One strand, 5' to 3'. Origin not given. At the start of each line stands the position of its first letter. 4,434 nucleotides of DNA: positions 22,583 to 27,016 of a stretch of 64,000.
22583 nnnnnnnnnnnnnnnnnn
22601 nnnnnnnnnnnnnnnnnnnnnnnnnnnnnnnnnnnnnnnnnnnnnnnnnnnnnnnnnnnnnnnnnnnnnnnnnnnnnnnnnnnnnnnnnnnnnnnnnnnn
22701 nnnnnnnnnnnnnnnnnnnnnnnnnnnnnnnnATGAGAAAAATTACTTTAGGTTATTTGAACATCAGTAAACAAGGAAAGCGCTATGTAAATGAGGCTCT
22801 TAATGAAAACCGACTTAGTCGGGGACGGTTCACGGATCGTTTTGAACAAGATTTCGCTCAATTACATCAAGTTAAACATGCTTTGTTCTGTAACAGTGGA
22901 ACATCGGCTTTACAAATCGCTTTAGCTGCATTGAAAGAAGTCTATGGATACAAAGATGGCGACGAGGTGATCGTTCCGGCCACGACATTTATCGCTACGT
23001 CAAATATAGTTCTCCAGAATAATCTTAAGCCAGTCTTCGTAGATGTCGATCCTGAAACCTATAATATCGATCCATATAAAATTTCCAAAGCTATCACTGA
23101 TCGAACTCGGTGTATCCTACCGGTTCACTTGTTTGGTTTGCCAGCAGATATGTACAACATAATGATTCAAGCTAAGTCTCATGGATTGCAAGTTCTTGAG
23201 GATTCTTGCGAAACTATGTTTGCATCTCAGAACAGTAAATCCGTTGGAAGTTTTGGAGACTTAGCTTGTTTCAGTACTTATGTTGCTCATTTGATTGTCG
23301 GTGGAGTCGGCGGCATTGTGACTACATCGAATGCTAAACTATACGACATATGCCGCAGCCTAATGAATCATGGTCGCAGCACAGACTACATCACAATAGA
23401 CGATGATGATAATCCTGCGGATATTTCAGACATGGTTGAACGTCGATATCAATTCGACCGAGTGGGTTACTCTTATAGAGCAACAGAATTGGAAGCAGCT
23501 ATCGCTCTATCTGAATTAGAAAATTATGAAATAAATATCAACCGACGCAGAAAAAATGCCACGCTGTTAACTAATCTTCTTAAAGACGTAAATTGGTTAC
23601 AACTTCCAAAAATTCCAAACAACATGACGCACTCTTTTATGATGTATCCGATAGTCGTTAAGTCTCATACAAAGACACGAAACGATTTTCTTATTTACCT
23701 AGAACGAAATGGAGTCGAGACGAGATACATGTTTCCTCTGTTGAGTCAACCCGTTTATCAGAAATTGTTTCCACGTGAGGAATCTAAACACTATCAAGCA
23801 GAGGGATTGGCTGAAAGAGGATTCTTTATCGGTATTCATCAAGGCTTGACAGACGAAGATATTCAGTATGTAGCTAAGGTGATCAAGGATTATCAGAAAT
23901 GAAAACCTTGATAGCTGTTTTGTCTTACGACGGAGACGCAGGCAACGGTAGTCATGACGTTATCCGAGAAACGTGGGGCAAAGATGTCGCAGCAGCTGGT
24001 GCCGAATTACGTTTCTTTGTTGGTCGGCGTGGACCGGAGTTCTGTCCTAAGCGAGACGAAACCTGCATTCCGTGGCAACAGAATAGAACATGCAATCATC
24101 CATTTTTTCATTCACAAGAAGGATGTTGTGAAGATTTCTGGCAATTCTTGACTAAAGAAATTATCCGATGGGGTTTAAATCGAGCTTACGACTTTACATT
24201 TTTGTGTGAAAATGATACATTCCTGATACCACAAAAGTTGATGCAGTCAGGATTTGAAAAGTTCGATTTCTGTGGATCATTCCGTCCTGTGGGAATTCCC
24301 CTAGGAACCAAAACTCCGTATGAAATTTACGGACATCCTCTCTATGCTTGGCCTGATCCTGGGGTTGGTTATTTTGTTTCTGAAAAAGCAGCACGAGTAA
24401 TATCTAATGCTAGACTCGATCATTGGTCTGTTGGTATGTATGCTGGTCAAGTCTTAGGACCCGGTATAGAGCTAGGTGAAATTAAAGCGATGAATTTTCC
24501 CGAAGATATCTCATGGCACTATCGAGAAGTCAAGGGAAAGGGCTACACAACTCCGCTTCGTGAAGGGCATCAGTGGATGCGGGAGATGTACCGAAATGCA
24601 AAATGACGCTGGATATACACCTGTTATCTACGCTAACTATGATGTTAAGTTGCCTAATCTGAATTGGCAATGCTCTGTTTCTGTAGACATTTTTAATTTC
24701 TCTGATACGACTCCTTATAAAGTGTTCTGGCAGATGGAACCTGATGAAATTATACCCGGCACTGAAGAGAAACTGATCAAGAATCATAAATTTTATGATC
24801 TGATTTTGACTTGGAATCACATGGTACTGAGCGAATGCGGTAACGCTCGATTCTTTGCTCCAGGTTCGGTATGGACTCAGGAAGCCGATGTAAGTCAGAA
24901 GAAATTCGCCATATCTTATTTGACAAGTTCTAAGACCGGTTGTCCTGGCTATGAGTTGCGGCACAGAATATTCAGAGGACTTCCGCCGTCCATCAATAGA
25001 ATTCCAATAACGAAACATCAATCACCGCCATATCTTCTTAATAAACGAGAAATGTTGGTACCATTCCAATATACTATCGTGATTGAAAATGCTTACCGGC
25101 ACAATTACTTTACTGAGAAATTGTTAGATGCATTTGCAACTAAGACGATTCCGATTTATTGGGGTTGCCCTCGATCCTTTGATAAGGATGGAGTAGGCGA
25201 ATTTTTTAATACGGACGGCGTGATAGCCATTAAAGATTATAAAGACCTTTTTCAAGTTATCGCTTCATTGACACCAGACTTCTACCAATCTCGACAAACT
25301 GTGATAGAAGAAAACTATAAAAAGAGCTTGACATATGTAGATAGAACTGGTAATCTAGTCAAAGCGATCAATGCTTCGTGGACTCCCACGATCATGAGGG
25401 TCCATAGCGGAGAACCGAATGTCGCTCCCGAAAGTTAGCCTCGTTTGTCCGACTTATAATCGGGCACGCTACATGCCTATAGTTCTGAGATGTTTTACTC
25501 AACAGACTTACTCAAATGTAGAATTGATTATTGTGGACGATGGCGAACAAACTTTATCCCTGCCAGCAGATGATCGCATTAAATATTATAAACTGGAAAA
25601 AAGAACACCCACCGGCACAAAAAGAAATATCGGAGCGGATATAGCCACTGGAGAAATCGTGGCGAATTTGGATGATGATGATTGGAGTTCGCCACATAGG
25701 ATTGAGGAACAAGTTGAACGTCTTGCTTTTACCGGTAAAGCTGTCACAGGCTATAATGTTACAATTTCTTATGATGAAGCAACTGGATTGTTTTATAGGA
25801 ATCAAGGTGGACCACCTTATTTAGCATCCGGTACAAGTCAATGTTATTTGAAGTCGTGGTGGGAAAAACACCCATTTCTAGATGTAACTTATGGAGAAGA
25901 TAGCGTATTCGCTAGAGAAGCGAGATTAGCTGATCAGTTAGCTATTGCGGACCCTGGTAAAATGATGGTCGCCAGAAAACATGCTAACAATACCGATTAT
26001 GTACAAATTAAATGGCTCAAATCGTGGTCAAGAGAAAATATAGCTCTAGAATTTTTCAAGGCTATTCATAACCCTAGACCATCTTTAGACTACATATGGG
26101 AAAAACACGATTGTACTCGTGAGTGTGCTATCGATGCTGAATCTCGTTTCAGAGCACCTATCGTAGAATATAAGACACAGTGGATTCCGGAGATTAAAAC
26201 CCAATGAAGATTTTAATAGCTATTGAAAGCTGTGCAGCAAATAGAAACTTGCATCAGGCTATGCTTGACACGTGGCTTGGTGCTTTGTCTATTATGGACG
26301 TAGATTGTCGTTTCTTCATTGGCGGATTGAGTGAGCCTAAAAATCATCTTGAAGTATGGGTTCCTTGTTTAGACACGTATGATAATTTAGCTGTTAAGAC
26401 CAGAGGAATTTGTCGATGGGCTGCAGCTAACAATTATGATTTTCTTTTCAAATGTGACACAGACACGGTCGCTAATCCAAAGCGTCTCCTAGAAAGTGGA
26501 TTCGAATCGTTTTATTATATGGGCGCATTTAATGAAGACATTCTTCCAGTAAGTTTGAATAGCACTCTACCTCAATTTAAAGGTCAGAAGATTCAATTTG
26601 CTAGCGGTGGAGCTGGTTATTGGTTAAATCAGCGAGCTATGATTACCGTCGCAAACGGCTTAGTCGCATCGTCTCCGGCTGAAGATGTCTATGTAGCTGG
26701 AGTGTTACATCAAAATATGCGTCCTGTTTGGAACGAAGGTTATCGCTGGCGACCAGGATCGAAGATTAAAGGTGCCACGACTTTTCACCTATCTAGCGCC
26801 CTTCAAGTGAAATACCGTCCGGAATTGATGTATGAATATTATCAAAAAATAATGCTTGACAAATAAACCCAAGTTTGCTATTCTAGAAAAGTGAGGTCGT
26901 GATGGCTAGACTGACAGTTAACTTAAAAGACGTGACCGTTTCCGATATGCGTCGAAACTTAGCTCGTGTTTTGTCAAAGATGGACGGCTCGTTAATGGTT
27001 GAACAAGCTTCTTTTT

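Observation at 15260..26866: Phage-borne 11.6 kb glycan-biosynthesis island with seven glycosyltransferases and a complete GDP-6-deoxyhexose pathway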

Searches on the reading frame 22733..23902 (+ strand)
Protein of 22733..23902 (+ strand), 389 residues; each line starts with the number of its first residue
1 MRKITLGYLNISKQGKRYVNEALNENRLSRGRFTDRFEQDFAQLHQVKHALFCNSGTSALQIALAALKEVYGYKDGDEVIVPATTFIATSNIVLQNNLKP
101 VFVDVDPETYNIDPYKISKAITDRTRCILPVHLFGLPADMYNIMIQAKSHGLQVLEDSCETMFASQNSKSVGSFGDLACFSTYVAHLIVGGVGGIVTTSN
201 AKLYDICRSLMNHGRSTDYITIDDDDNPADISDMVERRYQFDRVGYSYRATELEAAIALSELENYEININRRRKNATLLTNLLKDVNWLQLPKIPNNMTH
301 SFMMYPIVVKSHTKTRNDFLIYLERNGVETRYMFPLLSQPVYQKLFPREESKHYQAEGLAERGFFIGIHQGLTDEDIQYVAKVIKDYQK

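Call 4: search_protein_families(library=pfam, proteins=[window:22733-23902:+], max_evalue=0.01)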
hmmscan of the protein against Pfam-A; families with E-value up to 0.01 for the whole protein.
window:22733-23902:+ (389 aa): 5 families
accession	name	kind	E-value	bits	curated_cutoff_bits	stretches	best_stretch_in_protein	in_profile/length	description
PF01041.23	DegT_DnrJ_EryC1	-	9.8e-97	324.8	19.8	1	12-384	4-359/360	DegT/DnrJ/EryC1/StrS aminotransferase family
PF01212.27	Beta_elim_lyase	-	2.8e-06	27.3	27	1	34-289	34-271/288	Beta-eliminating lyase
PF01053.26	Cys_Met_Meta_PP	-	3.5e-06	26.3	27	1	34-181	54-195/381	Cys/Met metabolism PLP-dependent enzyme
PF00155.27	Aminotran_1_2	-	6.3e-05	22.8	19.7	1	25-128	35-150/361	Aminotransferase class I and II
PF00266.25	Aminotran_5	-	0.0014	18.1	21.5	1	39-162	50-180/371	Aminotransferase class-V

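Call 9: search_protein_families(library=ncbifam, proteins=[window:22733-23902:+], max_evalue=0.001)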
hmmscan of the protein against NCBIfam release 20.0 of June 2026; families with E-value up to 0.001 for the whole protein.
window:22733-23902:+ (389 aa): 17 families
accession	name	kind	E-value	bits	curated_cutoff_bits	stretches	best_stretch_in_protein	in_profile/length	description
NF011936.0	PRK15407.1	equivalog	3.7e-72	243.4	423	1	19-387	52-435/440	lipopolysaccharide biosynthesis protein RfbH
TIGR03588.1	PseC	equivalog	2.6e-69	234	423.5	1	7-385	5-377/380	UDP-4-amino-4,6-dideoxy-N-acetyl-beta-L-altrosamine transaminase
TIGR04181.1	NHT_00031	hypoth_equivalog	2.4e-60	204.3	420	1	9-350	6-343/359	LegC family aminotransferase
NF008687.0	PRK11706.1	equivalog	2.6e-56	191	375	1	11-387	9-373/375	dTDP-4-amino-4,6-dideoxygalactose transaminase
TIGR02379.1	ECA_wecE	subfamily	1.8e-51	175.1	434.85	1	15-387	13-374/376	dTDP-4-amino-4,6-dideoxy-D-glucose transaminase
NF008658.2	PRK11658.1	equivalog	4.8e-42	143.9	631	1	18-386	19-375/379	UDP-4-amino-4-deoxy-L-arabinose aminotransferase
TIGR04427.1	PLP_DesI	equivalog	3.2e-41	141.7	650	1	19-385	38-380/390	dTDP-4-dehydro-6-deoxyglucose aminotransferase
NF005817.0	PRK07683.1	equivalog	1.1e-07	30.9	575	1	53-129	95-166/387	aminotransferase A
NF004770.0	PRK06108.1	subfamily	6.2e-07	28.6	422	1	34-178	83-230/396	pyridoxal phosphate-dependent aminotransferase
NF004769.0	PRK06107.1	equivalog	9.6e-06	24.6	617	1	58-129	101-171/402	aspartate transaminase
NF005305.0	PRK06836.1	equivalog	1.8e-05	24.1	376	1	30-129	81-175/396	pyridoxal phosphate-dependent aminotransferase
NF005816.0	PRK07682.1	equivalog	8.6e-05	21.3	620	1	40-129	82-168/390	aminotransferase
NF004621.0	PRK05957.1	equivalog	0.00022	20.1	498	1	74-130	111-166/389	pyridoxal phosphate-dependent aminotransferase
TIGR01326.1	OAH_OAS_sulfhy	subfamily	0.00026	19.8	495.1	0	34-129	59-147/418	O-acetylhomoserine aminocarboxypropyltransferase/cysteine synthase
NF041364.1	GntC_guanitoxin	equivalog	0.00039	19.4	415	1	73-129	81-139/356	guanitoxin biosynthesis PLP-dependent (S)-gamma-hydroxy-L-arginine cyclodehydratase GntC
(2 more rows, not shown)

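Call 17: search_solved_structures(query=window:22733-23902:+, max_evalue=1e-20, show_alignments=2)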
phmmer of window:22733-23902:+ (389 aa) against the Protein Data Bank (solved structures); distinct sequences matched with E-value up to 1e-20: 52.
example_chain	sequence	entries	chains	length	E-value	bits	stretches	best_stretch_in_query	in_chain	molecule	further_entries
3bn1_A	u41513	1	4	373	1.8e-53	185.2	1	15-381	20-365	Perosamine synthetase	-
3dr7_A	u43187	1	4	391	2.2e-53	184.9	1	15-381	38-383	Putative perosamine synthetase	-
3dr4_A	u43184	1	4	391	2.9e-53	184.5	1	15-381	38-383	Putative perosamine synthetase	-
3bcx_A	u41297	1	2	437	1.3e-50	175.7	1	21-385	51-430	CDP-6-deoxy-L-threo-D-glycero-4-hexulose-3-dehydrase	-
3bb8_A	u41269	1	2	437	2.2e-49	171.7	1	21-385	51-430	CDP-4-keto-6-deoxy-D-glucose-3-dehydrase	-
7b0m_AAA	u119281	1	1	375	2.4e-49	171.6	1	6-384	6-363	Sugar aminotransferase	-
7b0d_A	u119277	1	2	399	3.9e-48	167.6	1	16-219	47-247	Glutamine--scyllo-inositol transaminase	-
2c7t_A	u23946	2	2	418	4.1e-43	151.1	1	35-301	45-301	GLUTAMINE-2-DEOXY-SCYLLO-INOSOSE AMINOTRANSFERASE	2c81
5w71_A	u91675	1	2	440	4.8e-43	150.8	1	35-301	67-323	L-glutamine:2-deoxy-scyllo-inosose aminotransferase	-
2gms_A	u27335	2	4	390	8.2e-41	143.5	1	19-385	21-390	Putative pyridoxamine 5-phosphate-dependent dehydrase, Wbdk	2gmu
3uwc_A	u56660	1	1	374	1.8e-40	142.4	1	29-216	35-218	Nucleotide-sugar aminotransferase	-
3frk_A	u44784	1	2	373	5.6e-40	140.7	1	25-384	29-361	QdtB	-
3b8x_A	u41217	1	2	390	7.4e-40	140.4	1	19-385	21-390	Pyridoxamine 5-phosphate-dependent dehydrase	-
2r0t_A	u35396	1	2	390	1.3e-39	139.6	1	19-385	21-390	Pyridoxamine 5-phosphate-dependent dehydrase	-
3gr9_A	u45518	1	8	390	3e-39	138.4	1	19-385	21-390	ColD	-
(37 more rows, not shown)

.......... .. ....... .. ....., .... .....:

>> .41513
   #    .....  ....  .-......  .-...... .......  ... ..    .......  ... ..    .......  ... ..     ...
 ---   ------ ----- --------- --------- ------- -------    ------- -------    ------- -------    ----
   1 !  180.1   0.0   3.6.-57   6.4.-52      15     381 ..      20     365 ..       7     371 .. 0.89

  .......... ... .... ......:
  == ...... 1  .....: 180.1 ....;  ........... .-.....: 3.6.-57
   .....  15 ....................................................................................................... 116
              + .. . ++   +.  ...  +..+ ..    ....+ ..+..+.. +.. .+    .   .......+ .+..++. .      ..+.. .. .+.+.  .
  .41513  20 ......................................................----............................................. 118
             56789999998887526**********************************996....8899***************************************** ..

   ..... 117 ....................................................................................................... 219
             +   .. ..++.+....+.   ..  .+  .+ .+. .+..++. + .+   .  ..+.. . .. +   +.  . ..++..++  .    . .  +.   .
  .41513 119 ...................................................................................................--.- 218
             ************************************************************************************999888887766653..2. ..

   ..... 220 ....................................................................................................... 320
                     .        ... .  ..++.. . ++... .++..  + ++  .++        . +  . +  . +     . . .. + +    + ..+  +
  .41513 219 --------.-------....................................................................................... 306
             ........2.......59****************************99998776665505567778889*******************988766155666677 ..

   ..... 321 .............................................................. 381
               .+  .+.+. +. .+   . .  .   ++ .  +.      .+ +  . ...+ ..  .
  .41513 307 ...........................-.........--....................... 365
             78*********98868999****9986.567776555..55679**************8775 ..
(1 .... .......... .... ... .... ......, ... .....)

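Call 70: search_dna_similar(query=window:22733-23902:+, collection=phages, mode=protein, max_rows=15, max_evalue=1e-20)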
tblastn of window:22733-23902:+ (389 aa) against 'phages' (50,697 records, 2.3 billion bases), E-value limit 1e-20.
Records with a match: 63; places in all: 66; records where one place covers at least 80% of the query: 57.
Best place of each record, by identity: <60% 63.
By first word of the organism name: Synechococcus 50; Salmonella 4; Aphanizomenon 2; Bacteriophage 2; Marine 2; Planktothrix 1; uncultured 1; Escherichia 1.
By host as written in the record: - 51; Synechococcus sp. MW02 4; Salmonella enterica subsp. enterica serovar Kentucky 2; Homo sapiens 2; Aphanizomenon flos-aquae 1; Planktothrix agardhii 1; Synechococcus sp. LTWRED 1; Escherichia coli O157:H7 ATCC 43895 1.
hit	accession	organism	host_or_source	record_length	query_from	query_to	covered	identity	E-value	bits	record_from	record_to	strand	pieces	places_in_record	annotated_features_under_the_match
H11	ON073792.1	Aphanizomenon phage Yong-DA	Aphanizomenon flos-aquae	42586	31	385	91%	32.8%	1e-34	141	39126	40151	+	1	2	DegT/DnrJ/EryC1/StrS aminotransferase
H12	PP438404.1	Aphanizomenon phage Afl-JY11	Aphanizomenon flos-aquae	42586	31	385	91%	32.8%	1e-34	141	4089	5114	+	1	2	hypothetical protein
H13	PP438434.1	Planktothrix phage Pag-JY44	Planktothrix agardhii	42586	31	385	91%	32.8%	1e-34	141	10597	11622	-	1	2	hypothetical protein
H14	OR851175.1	Salmonella phage S.Kent 1-2-1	Salmonella enterica subsp. enterica ...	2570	21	387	94%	30.6%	6e-38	150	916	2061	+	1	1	record has no annotation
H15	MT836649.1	Bacteriophage sp.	human fecal samples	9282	30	387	92%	30.6%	2e-33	138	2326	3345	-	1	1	record has no annotation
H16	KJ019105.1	Synechococcus phage ACG-2014f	-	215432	1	367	94%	29.3%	9e-25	112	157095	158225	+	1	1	hypothetical protein | NAD-dependent epimerase/dehydratase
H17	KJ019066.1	Synechococcus phage ACG-2014f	-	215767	1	367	94%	29.3%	9e-25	112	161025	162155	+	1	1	hypothetical protein | NAD-dependent epimerase/dehydratase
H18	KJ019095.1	Synechococcus phage ACG-2014f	-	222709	1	367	94%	29.3%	9e-25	112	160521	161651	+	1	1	hypothetical protein | NAD-dependent epimerase/dehydratase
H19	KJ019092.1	Synechococcus phage ACG-2014f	-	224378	1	367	94%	29.3%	9e-25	112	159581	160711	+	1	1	hypothetical protein | NAD-dependent epimerase/dehydratase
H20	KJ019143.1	Synechococcus phage ACG-2014f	-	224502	1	367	94%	29.3%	9e-25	112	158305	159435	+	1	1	hypothetical protein | NAD-dependent epimerase/dehydratase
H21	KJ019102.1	Synechococcus phage ACG-2014f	-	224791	1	367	94%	29.3%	9e-25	112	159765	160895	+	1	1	hypothetical protein | NAD-dependent epimerase/dehydratase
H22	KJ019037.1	Synechococcus phage ACG-2014f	-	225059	1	367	94%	29.3%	9e-25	112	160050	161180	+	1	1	hypothetical protein | NAD-dependent epimerase/dehydratase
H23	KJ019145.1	Synechococcus phage ACG-2014f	-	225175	1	367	94%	29.3%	9e-25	112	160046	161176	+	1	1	hypothetical protein | NAD-dependent epimerase/dehydratase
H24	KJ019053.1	Synechococcus phage ACG-2014f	-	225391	1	367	94%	29.3%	9e-25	112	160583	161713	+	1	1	hypothetical protein | NAD-dependent epimerase/dehydratase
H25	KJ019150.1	Synechococcus phage ACG-2014f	-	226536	1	367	94%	29.3%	9e-25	112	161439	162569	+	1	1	hypothetical protein | NAD-dependent epimerase/dehydratase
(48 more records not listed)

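Call 82: search_protein_families(library=phrogs, proteins=[window:22733-23902:+], max_evalue=0.001)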
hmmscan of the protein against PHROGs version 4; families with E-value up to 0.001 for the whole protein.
window:22733-23902:+ (389 aa): 1 family
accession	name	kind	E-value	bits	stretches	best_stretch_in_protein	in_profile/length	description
phrog_3139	-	other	2.7e-59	202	1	17-288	22-284/387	aminotransferase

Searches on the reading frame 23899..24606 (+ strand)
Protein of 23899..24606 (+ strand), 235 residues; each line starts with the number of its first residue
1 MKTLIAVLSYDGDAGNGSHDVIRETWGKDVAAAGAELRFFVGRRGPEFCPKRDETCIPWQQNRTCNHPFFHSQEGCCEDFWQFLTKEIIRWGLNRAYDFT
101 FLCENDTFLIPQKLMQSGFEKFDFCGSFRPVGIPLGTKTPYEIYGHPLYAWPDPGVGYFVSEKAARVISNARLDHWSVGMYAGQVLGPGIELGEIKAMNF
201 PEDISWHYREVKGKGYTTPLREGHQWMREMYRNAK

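Call 4: search_protein_families(library=pfam, proteins=[window:23899-24606:+], max_evalue=0.01)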
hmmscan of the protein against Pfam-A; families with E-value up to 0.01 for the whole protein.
window:23899-24606:+ (235 aa): 0 families

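Call 9: search_protein_families(library=ncbifam, proteins=[window:23899-24606:+], max_evalue=0.001)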
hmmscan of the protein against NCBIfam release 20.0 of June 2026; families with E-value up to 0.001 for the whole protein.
window:23899-24606:+ (235 aa): 0 families

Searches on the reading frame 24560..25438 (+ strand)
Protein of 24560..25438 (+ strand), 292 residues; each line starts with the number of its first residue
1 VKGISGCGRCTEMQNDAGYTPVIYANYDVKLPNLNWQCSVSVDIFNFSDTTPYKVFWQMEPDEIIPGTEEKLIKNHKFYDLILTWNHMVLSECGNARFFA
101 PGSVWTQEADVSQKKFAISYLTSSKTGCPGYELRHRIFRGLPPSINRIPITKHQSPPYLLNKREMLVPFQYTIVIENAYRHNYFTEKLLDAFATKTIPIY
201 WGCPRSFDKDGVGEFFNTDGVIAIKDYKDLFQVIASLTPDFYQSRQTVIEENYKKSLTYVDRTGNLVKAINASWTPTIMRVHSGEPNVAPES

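Call 4: search_protein_families(library=pfam, proteins=[window:24560-25438:+], max_evalue=0.01)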
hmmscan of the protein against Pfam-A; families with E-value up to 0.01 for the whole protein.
window:24560-25438:+ (292 aa): 1 family
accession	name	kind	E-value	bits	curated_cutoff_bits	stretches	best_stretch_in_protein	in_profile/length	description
PF00852.26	Glyco_transf_10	-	1.1e-06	28.9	23.9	1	167-235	56-120/182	Glycosyltransferase family 10 (fucosyltransferase) C-term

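Call 9: search_protein_families(library=ncbifam, proteins=[window:24560-25438:+], max_evalue=0.001)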
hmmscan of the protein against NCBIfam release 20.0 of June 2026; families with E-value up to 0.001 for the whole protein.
window:24560-25438:+ (292 aa): 0 families

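Call 82: search_protein_families(library=phrogs, proteins=[window:24560-25438:+], max_evalue=0.001)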
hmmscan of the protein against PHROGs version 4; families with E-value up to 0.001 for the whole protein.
window:24560-25438:+ (292 aa): 0 families

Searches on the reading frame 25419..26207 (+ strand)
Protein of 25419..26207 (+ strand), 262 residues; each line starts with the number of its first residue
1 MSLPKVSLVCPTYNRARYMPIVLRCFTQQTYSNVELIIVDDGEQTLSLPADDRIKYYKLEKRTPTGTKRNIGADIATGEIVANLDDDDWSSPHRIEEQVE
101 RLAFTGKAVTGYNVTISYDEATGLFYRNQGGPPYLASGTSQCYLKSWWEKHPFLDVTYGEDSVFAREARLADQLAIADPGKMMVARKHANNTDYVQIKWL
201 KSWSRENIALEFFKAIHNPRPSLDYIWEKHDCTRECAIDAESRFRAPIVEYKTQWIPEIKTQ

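Call 4: search_protein_families(library=pfam, proteins=[window:25419-26207:+], max_evalue=0.01)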
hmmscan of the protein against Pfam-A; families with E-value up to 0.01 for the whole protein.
window:25419-26207:+ (262 aa): 3 families
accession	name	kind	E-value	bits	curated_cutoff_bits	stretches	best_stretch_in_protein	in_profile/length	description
PF00535.33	Glycos_transf_2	-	8.8e-22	78.3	23.3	1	7-127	1-128/168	Glycosyl transferase family 2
PF10111.15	Glyco_tranf_2_2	-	0.00013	22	27.3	1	8-114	2-123/276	Glycosyltransferase like family 2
PF13641.12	Glyco_tranf_2_3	-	0.00091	19.7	27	1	4-106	1-115/230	Glycosyltransferase like family 2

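Call 82: search_protein_families(library=phrogs, proteins=[window:25419-26207:+], max_evalue=0.001)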
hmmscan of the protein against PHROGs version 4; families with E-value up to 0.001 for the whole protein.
window:25419-26207:+ (262 aa): 2 families
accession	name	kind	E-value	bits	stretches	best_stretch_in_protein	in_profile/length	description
phrog_14775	-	moron, auxiliary metabolic gene and host takeover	0.0002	22.1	1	51-115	36-99/203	glycosyltransferase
phrog_841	-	moron, auxiliary metabolic gene and host takeover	0.00021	21.9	1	5-102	3-111/309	GtrB-like O-antigen conversion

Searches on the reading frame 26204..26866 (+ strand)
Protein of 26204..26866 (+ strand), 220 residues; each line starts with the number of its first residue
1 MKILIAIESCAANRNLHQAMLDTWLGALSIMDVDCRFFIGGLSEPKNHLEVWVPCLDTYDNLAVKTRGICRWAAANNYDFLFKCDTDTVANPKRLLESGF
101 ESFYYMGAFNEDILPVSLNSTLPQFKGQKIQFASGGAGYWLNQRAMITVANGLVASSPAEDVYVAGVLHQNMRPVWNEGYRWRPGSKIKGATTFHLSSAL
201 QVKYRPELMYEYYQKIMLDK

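Call 4: search_protein_families(library=pfam, proteins=[window:26204-26866:+], max_evalue=0.01)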
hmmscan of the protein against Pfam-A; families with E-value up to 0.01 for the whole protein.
window:26204-26866:+ (220 aa): 1 family
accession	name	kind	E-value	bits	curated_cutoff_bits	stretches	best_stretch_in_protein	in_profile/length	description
PF01762.27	Galactosyl_T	-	0.00016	21.9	23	1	54-97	55-100/195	Galactosyltransferase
